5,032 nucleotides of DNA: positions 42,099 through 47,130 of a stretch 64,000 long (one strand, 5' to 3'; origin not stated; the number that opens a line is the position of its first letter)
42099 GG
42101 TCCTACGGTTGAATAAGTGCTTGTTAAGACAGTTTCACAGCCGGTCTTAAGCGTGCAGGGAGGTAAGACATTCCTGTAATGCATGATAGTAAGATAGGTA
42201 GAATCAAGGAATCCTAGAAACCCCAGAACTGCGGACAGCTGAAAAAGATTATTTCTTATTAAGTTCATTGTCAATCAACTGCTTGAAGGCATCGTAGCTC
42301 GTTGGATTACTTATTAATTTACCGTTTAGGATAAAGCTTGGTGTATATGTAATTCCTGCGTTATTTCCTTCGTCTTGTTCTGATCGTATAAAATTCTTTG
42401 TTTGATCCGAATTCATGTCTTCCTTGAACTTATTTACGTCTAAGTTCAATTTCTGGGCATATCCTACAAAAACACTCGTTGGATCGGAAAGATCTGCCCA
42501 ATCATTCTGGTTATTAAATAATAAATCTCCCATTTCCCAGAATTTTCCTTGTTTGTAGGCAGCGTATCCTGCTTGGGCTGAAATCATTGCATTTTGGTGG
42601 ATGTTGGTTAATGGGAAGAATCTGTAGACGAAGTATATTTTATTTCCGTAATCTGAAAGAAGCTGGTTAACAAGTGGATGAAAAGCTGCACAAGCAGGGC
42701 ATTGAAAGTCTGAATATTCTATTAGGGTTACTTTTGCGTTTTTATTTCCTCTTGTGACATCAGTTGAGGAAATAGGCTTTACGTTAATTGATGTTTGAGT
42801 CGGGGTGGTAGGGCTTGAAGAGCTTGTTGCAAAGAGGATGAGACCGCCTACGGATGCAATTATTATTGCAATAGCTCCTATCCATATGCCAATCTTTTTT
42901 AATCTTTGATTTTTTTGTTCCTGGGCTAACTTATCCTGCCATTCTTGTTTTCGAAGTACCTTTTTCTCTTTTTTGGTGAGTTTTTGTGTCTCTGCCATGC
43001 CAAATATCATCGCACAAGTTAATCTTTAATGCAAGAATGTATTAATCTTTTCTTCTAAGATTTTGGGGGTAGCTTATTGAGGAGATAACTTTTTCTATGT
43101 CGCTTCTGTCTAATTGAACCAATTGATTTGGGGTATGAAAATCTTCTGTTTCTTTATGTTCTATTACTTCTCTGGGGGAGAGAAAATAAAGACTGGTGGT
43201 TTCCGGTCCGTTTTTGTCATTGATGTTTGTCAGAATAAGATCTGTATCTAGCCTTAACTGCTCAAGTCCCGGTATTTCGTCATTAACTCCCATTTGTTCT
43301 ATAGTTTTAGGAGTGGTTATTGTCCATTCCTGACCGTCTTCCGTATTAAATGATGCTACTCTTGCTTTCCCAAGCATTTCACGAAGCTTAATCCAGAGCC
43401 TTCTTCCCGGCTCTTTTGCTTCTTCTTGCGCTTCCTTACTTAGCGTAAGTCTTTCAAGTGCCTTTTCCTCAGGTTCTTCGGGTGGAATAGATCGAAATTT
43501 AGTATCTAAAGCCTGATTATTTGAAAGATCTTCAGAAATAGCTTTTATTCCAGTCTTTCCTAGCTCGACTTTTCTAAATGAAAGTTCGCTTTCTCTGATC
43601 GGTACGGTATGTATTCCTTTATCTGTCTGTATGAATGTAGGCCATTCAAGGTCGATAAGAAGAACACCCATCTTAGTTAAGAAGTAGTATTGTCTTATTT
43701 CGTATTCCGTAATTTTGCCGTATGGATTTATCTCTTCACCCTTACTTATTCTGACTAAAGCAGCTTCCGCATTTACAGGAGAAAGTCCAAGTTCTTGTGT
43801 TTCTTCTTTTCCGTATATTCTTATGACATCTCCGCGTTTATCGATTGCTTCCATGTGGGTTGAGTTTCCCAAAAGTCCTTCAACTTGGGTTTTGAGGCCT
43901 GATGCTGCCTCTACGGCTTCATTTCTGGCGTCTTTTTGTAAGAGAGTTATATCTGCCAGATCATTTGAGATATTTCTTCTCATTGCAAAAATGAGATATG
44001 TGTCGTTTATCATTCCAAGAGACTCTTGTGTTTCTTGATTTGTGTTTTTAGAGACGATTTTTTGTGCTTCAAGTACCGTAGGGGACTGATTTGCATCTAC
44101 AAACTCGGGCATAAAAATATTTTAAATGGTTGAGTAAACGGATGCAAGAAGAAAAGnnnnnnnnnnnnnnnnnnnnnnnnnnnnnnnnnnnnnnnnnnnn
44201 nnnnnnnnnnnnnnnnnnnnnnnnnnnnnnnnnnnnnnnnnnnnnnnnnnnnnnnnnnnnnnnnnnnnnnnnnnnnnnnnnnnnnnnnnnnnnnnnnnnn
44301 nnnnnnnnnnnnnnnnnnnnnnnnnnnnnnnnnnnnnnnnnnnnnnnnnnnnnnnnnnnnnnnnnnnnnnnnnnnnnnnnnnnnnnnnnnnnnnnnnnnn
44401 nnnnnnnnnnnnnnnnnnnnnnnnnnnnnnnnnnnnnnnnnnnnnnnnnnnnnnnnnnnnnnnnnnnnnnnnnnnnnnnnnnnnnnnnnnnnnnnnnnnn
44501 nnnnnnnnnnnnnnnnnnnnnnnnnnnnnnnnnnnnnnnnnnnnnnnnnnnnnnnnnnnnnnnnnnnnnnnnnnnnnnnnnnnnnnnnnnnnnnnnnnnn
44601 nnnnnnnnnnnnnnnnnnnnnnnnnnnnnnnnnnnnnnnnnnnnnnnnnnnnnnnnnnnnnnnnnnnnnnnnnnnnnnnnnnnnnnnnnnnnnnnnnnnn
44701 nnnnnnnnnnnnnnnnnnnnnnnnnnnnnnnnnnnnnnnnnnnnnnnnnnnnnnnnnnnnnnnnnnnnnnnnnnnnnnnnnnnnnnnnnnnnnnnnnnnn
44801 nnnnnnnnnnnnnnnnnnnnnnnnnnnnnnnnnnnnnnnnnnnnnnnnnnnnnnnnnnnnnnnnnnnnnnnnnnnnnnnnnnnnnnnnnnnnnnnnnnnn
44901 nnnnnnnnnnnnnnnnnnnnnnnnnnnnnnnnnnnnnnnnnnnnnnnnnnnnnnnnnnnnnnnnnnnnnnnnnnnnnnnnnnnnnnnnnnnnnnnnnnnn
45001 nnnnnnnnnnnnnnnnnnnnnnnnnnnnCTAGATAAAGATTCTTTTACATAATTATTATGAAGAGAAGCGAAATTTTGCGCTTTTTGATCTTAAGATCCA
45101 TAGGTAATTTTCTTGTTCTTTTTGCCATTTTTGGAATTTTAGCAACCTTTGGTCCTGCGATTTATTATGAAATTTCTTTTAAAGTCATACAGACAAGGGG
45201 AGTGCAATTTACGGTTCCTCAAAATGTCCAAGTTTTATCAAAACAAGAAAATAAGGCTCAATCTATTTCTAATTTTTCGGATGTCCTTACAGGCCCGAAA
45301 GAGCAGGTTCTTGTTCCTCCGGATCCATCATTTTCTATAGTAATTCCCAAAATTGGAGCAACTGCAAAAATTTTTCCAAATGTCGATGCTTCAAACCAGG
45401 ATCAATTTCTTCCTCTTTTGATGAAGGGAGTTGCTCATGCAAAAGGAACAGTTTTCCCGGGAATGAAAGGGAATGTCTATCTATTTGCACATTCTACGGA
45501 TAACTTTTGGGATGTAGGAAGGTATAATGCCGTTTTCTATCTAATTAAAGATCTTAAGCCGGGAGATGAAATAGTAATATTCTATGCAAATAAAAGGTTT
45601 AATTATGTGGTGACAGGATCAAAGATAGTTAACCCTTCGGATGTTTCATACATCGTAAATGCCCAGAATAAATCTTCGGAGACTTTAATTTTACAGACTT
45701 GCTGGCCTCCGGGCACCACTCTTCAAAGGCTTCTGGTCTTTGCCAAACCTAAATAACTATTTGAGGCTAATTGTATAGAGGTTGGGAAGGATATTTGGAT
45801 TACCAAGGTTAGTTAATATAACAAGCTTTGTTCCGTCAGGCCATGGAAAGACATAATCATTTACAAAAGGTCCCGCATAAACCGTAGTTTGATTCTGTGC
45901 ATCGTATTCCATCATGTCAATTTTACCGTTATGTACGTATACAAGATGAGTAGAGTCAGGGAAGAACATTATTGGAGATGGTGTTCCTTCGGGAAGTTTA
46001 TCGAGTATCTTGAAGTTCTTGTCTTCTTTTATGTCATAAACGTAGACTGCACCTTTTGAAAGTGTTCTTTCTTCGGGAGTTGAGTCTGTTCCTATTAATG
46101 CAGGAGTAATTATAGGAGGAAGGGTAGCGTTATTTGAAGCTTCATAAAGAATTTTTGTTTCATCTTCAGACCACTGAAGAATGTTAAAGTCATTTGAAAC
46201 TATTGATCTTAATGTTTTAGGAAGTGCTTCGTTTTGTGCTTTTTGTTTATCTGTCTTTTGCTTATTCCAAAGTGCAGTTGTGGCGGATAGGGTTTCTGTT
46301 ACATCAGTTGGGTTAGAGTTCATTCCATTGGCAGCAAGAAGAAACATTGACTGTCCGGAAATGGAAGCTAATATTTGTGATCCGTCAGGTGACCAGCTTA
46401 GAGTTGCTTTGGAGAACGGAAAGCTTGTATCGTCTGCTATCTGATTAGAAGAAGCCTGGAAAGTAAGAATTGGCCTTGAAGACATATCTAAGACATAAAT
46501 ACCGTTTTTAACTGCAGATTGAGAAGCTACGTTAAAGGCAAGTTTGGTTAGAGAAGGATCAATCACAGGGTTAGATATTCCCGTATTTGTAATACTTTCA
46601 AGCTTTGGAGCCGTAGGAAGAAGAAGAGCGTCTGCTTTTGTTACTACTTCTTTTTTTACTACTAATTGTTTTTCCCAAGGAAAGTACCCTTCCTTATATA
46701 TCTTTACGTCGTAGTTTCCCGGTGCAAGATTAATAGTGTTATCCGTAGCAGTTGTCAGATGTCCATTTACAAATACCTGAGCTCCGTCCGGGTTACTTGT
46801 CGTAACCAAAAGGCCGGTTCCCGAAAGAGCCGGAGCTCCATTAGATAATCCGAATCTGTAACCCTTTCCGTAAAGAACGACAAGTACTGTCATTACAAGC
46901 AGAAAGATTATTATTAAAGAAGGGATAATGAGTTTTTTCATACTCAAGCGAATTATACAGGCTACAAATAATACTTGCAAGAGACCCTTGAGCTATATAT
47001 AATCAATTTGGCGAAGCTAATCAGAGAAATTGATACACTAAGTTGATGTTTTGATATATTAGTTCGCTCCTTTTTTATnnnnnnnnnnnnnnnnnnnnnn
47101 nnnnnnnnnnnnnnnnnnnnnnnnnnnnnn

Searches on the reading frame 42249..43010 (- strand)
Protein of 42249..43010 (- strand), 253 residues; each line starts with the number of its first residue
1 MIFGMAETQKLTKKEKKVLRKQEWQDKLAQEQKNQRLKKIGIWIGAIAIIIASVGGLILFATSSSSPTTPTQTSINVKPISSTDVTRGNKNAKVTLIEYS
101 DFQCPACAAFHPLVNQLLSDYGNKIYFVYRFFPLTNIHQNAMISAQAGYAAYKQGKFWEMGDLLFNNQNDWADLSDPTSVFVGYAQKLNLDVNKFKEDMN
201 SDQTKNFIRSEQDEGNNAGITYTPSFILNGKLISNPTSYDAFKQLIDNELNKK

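Call 74: search_protein_families(library=pfam, proteins=[window:42249-43010:-], max_evalue=0.0001)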
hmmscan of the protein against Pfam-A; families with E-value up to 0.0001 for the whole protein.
window:42249-43010:- (253 aa): 3 families
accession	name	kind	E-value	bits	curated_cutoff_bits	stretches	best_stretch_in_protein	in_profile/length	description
PF13462.12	Thioredoxin_4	-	5e-32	111.8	23.2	1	82-248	3-165/165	Thioredoxin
PF01323.26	DSBA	-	3e-14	53.7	25.6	1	95-246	1-190/191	DSBA-like thioredoxin domain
PF13743.12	Thioredoxin_5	-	2.7e-08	34.2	27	1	179-229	114-164/186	Thioredoxin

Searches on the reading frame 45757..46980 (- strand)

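Call 75: search_protein_families(library=pfam, proteins=[window:45757-46980:-], max_evalue=0.0001)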
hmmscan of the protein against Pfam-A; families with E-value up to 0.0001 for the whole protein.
window:45757-46980:- (407 aa): 1 family
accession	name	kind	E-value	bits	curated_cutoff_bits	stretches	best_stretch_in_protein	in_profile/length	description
PF08308.17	PEGA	-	6.3e-12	45.7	20.8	1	56-118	2-65/71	PEGA domain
